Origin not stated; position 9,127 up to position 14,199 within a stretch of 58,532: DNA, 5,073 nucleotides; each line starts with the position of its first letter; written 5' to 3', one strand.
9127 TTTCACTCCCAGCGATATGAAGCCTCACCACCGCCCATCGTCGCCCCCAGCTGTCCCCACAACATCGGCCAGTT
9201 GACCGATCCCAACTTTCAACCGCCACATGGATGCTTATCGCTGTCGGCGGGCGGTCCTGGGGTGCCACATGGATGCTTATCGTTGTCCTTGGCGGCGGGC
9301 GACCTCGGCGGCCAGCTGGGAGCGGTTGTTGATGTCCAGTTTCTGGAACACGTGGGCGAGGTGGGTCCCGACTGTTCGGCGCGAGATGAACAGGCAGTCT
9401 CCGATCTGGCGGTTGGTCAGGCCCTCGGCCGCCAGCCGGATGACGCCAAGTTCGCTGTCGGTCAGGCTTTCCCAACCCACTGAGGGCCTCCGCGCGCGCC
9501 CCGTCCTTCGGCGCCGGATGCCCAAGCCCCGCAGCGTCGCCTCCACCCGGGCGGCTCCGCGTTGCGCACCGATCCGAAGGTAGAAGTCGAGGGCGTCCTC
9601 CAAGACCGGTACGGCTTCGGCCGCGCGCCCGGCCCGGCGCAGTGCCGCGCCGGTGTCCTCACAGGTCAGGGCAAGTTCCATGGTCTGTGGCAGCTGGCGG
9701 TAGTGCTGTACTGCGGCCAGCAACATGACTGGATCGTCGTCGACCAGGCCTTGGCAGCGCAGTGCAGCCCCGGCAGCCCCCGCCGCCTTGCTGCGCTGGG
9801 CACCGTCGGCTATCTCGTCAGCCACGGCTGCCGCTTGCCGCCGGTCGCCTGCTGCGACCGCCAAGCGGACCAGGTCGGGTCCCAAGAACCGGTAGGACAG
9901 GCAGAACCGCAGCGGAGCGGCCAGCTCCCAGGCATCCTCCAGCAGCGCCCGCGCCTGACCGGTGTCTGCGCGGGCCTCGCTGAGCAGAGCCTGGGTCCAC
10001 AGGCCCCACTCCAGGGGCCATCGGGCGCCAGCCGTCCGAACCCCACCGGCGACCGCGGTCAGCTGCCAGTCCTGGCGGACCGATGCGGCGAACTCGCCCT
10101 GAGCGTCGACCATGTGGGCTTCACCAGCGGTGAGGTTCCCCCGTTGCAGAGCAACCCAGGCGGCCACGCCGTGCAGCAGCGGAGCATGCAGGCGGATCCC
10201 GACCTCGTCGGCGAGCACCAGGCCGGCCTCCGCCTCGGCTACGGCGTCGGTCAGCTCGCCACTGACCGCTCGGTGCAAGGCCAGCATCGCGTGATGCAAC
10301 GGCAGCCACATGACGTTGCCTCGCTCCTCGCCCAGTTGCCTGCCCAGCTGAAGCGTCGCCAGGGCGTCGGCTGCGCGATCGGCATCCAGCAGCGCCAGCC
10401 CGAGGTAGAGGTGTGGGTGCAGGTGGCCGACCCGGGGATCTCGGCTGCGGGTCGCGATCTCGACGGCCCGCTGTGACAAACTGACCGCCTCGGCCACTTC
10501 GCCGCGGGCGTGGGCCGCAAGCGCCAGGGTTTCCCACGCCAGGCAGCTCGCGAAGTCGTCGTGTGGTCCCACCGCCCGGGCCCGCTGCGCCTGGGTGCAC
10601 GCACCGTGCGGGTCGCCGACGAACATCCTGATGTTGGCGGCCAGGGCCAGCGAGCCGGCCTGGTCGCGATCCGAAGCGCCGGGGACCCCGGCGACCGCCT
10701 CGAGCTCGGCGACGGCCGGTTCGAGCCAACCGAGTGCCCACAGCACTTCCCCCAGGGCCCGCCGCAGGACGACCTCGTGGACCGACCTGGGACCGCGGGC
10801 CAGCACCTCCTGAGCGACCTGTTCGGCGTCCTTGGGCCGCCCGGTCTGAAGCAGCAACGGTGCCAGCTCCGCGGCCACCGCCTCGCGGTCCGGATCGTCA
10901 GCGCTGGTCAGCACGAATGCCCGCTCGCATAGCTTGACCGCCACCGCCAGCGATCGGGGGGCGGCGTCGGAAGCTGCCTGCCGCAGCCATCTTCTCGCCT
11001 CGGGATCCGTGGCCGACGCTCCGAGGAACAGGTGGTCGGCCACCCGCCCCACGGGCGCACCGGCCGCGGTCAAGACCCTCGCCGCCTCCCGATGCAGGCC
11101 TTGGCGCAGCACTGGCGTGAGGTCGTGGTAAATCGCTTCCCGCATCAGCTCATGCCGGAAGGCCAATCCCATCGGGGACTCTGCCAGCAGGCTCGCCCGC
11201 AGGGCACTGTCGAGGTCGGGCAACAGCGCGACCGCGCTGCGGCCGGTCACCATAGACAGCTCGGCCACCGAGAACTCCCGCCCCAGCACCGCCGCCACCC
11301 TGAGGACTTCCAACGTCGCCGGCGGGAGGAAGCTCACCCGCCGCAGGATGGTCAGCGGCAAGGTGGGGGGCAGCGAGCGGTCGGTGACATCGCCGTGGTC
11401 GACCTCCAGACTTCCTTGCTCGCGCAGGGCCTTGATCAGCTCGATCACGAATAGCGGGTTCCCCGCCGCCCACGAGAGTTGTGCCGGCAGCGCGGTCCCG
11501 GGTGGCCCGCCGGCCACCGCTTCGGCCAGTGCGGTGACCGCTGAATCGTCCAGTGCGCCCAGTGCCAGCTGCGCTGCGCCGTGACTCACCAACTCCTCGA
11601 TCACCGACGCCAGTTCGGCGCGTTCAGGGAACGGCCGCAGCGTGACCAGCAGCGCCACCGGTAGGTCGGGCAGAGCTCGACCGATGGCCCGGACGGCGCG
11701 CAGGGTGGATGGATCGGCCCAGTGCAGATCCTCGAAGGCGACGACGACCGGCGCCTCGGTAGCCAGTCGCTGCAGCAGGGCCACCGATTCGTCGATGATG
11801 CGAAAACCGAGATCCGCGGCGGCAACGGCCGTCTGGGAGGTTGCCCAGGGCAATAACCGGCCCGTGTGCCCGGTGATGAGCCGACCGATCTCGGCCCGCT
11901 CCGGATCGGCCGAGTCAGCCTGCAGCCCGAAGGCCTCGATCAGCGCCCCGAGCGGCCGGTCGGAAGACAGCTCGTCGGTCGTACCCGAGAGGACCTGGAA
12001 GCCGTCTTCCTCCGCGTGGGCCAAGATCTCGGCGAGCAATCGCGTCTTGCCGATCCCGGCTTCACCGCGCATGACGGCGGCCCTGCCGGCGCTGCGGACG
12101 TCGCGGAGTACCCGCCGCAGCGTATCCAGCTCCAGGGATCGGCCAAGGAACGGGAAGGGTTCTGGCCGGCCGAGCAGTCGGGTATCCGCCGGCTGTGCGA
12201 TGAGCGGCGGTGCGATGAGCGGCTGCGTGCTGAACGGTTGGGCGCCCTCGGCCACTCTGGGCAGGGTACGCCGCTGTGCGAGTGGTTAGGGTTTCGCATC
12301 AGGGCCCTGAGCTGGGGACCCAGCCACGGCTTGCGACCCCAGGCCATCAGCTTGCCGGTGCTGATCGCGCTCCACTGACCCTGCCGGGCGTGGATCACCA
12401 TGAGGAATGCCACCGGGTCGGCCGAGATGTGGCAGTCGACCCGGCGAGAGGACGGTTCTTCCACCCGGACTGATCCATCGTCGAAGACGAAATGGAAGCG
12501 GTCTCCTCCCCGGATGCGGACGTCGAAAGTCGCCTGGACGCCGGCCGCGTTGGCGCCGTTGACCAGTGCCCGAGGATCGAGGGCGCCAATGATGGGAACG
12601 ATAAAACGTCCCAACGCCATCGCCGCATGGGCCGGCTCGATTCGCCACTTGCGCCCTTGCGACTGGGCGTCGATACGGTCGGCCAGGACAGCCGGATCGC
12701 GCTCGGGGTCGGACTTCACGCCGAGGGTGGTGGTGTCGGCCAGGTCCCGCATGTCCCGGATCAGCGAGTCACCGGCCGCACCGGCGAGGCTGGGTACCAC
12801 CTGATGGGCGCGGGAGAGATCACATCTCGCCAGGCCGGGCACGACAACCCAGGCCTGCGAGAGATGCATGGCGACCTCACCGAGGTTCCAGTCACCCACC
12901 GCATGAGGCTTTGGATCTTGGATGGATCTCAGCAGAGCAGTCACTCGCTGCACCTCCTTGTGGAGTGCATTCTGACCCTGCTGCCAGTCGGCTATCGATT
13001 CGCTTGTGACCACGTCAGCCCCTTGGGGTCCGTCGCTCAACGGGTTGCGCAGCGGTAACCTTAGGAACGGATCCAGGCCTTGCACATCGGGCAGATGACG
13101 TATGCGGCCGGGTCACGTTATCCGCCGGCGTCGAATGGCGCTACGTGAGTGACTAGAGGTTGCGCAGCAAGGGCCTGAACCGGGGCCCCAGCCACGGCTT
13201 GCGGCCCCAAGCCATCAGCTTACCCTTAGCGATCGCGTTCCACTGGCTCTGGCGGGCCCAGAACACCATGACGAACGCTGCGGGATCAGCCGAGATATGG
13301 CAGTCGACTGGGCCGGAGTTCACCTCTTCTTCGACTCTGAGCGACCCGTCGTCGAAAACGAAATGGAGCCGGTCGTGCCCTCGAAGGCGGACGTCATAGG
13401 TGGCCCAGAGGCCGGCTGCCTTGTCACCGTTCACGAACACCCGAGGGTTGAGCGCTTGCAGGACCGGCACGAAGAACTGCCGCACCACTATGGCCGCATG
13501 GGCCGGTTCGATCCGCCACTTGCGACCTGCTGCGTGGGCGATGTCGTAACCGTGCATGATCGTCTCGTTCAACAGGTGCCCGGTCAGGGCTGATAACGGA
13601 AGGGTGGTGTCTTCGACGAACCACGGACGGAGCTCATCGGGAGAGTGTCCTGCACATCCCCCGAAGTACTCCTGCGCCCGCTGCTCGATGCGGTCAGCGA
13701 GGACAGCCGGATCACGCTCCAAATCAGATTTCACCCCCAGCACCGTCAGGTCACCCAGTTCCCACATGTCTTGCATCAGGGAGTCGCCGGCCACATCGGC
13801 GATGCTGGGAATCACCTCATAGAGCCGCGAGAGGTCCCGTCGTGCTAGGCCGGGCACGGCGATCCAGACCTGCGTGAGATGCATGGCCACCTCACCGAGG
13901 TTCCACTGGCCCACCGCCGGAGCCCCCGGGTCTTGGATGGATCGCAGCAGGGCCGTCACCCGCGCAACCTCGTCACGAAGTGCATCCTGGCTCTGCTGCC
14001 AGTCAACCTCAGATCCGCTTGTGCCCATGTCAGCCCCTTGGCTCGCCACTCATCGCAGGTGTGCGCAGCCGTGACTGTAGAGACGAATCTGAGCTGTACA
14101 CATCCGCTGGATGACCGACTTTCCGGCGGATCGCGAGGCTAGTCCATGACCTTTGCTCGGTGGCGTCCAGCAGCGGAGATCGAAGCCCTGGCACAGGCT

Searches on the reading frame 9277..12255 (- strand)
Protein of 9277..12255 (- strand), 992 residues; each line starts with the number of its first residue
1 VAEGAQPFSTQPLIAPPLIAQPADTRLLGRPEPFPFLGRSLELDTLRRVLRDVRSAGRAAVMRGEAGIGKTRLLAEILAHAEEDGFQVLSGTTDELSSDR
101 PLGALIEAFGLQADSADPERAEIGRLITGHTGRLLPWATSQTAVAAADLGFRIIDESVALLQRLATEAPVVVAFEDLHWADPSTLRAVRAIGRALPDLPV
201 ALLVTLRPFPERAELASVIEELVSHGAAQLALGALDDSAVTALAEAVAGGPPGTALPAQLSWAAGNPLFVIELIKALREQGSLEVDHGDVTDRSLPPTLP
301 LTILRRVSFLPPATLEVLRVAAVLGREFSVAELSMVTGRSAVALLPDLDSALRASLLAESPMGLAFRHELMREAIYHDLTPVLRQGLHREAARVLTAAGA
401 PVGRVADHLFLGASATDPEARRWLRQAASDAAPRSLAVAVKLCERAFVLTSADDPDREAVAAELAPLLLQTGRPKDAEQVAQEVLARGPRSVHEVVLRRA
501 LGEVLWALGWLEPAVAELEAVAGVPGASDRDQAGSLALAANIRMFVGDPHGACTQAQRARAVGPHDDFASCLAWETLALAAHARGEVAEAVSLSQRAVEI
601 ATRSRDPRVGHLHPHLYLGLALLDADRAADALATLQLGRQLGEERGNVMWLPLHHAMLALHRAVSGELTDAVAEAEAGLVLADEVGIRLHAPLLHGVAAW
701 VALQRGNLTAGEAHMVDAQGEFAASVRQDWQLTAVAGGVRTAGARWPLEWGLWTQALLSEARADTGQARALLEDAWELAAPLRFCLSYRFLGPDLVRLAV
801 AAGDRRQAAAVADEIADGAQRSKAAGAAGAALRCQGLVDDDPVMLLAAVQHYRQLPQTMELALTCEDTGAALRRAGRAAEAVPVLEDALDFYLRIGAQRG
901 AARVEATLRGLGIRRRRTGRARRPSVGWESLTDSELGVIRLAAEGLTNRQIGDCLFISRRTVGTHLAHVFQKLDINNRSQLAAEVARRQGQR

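Call 24: search_protein_families(library=pfam, proteins=[window:9277-12255:-], max_evalue=0.00001)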
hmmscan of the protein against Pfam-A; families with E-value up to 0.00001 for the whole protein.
window:9277-12255:- (992 aa): 3 families
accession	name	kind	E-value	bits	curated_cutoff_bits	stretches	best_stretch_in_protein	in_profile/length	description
PF13191.12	AAA_16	-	8.7e-21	75.6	32.6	1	35-201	1-165/167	AAA ATPase domain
PF00196.25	GerE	-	1.8e-15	56.7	23.5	1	929-982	1-54/57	Bacterial regulatory proteins, luxR family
PF13424.12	TPR_12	-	3e-07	31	30.1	0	573-636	5-69/77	Tetratricopeptide repeat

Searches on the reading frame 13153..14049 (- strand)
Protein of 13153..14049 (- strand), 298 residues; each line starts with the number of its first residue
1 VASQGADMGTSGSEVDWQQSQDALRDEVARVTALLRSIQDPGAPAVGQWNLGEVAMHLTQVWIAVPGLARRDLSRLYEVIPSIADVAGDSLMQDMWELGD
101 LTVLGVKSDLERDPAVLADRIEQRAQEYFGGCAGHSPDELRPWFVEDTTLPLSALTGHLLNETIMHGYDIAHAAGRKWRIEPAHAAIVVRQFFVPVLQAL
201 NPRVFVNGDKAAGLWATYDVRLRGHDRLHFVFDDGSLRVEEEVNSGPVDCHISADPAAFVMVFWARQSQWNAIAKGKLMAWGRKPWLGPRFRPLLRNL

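Call 25: search_protein_families(library=pfam, proteins=[window:13153-14049:-], max_evalue=0.00001)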
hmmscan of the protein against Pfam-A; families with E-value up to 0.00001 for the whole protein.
window:13153-14049:- (298 aa): 0 families

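Call 51: search_protein_families(library=pfam, proteins=[window:13153-14049:-], max_evalue=0.01)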
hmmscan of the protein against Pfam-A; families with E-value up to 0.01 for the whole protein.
window:13153-14049:- (298 aa): 3 families
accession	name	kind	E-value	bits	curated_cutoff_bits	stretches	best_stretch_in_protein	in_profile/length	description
PF11716.13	MDMPI_N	-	1e-05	26.7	24.2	1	24-171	1-140/140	Mycothiol maleylpyruvate isomerase N-terminal domain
PF02036.22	SCP2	-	0.0001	23.1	21.3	1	209-278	14-84/101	SCP-2 sterol transfer family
PF07398.16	MDMPI_C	-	0.00039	21.5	29.5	1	215-287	24-88/90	MDMPI C-terminal domain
